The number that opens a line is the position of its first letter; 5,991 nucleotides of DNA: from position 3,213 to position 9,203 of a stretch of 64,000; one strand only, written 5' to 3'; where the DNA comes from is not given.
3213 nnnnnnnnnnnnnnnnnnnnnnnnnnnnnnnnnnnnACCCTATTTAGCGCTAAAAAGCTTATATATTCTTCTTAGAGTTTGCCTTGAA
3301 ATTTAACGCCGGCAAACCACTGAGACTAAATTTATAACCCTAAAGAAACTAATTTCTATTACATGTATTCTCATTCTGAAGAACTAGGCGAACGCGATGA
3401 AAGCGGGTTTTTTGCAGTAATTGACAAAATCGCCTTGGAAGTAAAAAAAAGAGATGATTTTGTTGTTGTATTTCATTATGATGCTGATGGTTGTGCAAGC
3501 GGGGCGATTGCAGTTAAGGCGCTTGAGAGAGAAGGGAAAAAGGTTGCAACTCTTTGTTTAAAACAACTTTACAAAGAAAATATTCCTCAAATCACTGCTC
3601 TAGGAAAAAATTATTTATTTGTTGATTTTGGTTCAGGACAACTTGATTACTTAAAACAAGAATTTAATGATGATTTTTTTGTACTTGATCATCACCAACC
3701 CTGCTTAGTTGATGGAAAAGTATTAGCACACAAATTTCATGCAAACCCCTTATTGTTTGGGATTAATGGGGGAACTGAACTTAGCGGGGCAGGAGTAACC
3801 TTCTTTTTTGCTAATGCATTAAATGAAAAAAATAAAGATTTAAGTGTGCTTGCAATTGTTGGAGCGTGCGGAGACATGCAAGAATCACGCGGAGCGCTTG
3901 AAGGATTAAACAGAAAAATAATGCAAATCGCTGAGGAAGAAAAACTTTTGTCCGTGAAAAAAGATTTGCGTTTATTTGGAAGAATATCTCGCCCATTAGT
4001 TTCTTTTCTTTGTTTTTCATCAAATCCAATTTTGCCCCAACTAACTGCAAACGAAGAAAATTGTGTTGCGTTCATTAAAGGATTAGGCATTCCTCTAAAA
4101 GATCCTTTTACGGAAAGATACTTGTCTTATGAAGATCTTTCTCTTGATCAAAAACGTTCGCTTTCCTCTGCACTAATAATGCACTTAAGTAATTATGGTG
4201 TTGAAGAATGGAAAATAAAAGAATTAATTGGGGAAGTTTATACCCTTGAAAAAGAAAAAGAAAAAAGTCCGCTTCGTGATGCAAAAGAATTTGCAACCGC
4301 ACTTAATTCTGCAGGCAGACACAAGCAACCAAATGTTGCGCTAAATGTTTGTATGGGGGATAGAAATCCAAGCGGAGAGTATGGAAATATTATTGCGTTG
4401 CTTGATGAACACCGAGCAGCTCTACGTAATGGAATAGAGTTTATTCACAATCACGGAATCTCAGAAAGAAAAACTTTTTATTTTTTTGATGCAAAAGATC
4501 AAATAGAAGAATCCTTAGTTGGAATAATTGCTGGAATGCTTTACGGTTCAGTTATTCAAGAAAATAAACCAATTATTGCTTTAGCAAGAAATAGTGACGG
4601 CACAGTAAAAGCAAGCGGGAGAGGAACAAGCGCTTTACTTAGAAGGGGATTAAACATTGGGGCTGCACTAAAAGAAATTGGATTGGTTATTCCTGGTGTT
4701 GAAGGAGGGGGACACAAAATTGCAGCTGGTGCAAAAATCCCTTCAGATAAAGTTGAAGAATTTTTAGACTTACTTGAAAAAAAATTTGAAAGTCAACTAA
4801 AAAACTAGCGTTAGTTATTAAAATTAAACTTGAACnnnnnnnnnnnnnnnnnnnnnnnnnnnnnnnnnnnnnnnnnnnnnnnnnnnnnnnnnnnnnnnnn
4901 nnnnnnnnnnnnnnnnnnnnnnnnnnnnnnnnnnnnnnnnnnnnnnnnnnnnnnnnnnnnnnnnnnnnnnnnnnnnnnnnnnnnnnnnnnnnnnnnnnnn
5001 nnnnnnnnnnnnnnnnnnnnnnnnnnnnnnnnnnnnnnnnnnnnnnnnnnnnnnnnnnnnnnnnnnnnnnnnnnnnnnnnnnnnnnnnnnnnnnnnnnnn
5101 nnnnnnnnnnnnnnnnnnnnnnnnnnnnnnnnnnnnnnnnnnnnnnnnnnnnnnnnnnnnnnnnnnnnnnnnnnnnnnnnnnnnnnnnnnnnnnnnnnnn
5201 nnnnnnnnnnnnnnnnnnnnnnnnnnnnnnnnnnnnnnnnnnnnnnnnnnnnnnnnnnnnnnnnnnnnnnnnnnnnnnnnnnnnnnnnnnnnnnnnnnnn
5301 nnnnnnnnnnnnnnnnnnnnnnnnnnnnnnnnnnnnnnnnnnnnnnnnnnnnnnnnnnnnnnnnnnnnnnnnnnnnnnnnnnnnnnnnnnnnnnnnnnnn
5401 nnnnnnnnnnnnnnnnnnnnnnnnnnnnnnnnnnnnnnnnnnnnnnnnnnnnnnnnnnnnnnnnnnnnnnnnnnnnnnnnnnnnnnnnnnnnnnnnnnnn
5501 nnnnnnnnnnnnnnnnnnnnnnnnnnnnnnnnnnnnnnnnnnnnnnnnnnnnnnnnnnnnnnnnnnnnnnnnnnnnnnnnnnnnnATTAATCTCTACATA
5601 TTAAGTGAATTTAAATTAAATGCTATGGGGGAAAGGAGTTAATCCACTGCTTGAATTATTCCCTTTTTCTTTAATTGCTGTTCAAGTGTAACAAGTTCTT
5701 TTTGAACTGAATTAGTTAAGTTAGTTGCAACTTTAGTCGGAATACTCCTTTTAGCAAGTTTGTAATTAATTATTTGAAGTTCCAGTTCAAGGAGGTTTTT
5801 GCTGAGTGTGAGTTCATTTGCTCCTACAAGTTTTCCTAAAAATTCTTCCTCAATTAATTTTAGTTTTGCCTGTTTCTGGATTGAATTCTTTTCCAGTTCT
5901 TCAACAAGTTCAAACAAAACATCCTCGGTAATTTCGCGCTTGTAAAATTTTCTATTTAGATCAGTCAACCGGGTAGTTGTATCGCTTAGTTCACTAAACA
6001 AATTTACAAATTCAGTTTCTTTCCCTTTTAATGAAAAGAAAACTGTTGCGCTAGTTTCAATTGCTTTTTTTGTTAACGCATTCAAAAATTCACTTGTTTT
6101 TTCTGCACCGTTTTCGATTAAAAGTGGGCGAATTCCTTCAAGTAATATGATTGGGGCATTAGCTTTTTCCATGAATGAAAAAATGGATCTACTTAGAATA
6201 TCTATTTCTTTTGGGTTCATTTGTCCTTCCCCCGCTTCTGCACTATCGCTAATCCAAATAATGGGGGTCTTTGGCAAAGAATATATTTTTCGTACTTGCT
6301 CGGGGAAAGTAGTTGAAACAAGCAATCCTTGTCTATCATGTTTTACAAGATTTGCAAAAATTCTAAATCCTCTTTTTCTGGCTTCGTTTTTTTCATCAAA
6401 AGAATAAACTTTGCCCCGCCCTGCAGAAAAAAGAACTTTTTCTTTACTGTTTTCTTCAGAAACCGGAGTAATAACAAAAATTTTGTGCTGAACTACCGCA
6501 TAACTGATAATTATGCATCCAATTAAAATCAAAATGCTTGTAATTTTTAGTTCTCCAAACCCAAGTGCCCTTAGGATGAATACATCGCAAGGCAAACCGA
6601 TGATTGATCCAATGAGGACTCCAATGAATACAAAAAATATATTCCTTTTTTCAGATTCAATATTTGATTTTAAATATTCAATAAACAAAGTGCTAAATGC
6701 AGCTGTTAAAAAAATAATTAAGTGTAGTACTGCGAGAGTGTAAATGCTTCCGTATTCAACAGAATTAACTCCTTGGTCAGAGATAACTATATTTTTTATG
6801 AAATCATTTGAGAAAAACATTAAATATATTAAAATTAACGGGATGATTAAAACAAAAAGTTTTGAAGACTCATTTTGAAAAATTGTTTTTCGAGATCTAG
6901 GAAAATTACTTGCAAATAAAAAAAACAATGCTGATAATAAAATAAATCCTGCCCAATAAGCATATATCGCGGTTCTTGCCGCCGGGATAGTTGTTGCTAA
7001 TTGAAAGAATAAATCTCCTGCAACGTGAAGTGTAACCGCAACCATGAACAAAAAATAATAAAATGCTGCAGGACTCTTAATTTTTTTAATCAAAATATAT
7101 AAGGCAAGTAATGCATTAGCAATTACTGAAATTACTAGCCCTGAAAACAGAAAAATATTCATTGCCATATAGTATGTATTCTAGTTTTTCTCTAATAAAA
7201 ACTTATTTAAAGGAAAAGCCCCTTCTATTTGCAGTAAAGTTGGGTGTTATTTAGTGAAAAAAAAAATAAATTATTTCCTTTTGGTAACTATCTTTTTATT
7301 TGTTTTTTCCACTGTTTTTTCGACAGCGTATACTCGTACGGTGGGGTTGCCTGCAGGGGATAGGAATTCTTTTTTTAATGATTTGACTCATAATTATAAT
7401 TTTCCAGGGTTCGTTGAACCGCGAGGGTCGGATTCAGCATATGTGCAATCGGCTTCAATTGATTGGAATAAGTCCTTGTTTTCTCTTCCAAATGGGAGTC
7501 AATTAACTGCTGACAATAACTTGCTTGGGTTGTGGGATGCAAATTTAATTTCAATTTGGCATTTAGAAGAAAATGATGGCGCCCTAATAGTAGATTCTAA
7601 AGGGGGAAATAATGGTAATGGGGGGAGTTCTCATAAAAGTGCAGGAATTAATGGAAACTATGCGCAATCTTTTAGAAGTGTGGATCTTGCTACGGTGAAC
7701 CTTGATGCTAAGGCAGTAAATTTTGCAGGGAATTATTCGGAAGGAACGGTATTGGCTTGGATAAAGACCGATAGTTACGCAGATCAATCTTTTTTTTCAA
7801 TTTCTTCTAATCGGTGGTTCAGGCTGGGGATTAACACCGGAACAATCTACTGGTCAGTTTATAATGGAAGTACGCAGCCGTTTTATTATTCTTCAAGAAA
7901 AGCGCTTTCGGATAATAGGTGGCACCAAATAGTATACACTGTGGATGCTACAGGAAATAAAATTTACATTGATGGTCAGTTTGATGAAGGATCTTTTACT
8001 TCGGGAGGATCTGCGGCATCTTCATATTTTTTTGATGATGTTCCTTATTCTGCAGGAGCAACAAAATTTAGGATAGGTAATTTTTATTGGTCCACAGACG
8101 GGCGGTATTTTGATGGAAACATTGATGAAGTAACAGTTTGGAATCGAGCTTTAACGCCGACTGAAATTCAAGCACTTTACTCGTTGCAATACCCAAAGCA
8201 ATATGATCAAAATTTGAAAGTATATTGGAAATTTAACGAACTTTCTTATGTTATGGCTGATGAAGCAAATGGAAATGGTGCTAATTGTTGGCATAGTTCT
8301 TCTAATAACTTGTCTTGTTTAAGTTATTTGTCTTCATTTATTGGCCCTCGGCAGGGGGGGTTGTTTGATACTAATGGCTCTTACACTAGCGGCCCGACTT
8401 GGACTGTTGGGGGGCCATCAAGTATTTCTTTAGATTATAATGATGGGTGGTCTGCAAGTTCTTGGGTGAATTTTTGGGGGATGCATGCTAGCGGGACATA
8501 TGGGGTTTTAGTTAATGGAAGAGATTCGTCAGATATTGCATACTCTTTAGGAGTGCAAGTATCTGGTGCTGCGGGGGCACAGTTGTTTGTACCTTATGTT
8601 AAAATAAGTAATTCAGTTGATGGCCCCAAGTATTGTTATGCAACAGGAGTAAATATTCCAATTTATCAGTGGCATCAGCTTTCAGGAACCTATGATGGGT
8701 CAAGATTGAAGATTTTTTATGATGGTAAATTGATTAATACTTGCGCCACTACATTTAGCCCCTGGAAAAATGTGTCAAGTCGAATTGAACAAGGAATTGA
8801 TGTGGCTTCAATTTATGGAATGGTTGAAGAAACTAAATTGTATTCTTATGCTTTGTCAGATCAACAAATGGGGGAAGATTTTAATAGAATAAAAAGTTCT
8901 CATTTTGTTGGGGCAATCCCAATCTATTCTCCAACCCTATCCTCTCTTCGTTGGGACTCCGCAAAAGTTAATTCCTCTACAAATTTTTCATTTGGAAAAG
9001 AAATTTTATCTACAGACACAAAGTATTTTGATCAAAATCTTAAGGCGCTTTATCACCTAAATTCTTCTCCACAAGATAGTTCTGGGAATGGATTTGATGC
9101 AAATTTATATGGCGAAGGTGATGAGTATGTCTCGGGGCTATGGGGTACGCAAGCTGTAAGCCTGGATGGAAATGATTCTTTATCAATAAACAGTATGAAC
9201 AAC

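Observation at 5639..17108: Giant LamG adhesin + bitopic coiled-coil partner + KaiC-like ATPase, divergent from a 7TM-DUF835 sensor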

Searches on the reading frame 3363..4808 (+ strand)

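Call 4: search_protein_families(library=pfam, proteins=[window:3363-4808:+], max_evalue=0.01)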
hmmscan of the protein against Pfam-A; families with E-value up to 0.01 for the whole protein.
window:3363-4808:+ (481 aa): 3 families
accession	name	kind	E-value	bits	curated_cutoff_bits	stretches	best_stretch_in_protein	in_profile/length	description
PF21763.2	DHH_CID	-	8.3e-17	61.8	27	1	204-289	1-84/84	DHH-CID domain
PF02272.25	DHHA1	-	3.4e-15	56.8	25.9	1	378-476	10-101/102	DHHA1 domain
PF01368.27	DHH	-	5.4e-07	30.4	28.1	1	33-151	2-103/125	DHH family, N-terminal domain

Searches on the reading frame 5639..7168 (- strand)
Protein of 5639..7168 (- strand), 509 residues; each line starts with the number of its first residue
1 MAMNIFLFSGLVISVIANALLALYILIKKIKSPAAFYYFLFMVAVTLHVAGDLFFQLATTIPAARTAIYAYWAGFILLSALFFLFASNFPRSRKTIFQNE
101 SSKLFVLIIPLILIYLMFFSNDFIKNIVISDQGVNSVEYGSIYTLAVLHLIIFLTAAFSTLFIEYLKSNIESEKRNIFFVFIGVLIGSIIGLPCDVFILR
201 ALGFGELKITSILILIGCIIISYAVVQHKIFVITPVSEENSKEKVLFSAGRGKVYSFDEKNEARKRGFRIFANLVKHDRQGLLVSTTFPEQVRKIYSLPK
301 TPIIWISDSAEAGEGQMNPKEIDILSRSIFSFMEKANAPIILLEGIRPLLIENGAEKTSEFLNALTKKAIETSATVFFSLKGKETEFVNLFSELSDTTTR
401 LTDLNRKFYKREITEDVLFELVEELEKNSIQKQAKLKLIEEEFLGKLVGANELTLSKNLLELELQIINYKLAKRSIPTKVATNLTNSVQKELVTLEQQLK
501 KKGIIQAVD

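Call 4: search_protein_families(library=pfam, proteins=[window:5639-7168:-], max_evalue=0.01)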
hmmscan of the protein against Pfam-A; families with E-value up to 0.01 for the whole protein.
window:5639-7168:- (509 aa): 2 families
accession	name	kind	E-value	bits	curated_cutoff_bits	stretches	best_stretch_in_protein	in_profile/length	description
PF05763.18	DUF835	-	2.6e-17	63.3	33.1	1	264-381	5-120/136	Protein of unknown function (DUF835)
PF16927.11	HisKA_7TM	-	7.9e-16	59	28.6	1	11-235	2-224/224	N-terminal 7TM region of histidine kinase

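Call 37: search_protein_families(library=ncbifam, proteins=[window:5639-7168:-], max_evalue=0.01)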
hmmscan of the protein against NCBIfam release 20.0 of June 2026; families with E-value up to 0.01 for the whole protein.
window:5639-7168:- (509 aa): 0 families

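Call 89: search_protein_families(library=padloc, proteins=[window:5639-7168:-], max_evalue=0.001)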
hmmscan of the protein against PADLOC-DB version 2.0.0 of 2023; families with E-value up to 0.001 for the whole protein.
window:5639-7168:- (509 aa): 0 families

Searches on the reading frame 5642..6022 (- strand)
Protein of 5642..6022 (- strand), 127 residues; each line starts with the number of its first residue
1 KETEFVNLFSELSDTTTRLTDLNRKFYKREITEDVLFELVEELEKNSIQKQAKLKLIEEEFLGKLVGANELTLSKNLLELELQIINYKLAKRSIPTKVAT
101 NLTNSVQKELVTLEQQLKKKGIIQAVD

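Call 6: search_protein_families(library=pfam, proteins=[window:5642-6022:-], max_evalue=10)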
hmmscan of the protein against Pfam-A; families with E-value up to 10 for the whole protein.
seq(127 aa): 2 families
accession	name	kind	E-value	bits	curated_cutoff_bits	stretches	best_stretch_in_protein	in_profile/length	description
PF21072.3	EFR3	-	0.0014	17.9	27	1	14-113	349-426/545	EFR3 protein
PF01638.23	HxlR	-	0.015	15.6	20.8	2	8-51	10-51/91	HxlR-like helix-turn-helix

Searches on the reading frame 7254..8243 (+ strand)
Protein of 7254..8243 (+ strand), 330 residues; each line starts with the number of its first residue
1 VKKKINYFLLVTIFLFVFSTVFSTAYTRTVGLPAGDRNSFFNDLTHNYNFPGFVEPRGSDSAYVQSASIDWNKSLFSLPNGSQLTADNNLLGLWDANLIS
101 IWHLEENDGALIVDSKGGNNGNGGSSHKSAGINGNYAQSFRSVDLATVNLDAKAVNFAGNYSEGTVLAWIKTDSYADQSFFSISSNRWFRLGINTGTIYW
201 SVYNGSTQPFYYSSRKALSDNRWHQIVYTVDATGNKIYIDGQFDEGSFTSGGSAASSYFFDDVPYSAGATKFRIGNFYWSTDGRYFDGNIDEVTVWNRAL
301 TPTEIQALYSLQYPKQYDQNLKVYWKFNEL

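Call 83: search_protein_families(library=pfam, proteins=[window:7254-8243:+], max_evalue=0.01)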
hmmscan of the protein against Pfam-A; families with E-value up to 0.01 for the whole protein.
window:7254-8243:+ (330 aa): 4 families
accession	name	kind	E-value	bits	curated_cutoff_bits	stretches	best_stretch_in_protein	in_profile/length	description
PF13385.13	Laminin_G_3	-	9.6e-23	81.4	27.6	1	161-306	16-151/151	Concanavalin A-like lectin/glucanases superfamily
PF02973.23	Sialidase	-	0.00017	21.6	26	1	160-307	29-183/189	Sialidase, N-terminal domain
PF02210.31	Laminin_G_2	-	0.00054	20.9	22.9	1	185-260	17-89/126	Laminin G domain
PF00054.30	Laminin_G_1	-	0.00074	20.2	24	1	187-244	20-76/131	Laminin G domain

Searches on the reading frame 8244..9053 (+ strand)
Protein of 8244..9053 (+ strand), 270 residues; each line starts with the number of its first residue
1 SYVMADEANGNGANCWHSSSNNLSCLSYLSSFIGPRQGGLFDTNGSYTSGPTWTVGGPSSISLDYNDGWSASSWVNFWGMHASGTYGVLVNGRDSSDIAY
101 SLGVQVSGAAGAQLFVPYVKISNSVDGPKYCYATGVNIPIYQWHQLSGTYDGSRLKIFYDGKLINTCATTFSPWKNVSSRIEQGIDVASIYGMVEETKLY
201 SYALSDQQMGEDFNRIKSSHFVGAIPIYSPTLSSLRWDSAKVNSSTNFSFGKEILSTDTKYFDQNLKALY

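Call 83: search_protein_families(library=pfam, proteins=[window:8244-9053:+], max_evalue=0.01)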
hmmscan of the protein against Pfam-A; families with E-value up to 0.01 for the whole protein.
window:8244-9053:+ (270 aa): 1 family
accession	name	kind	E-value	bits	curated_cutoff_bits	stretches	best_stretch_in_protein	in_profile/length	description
PF13385.13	Laminin_G_3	-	2.9e-09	37.7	27.6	1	61-208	12-149/151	Concanavalin A-like lectin/glucanases superfamily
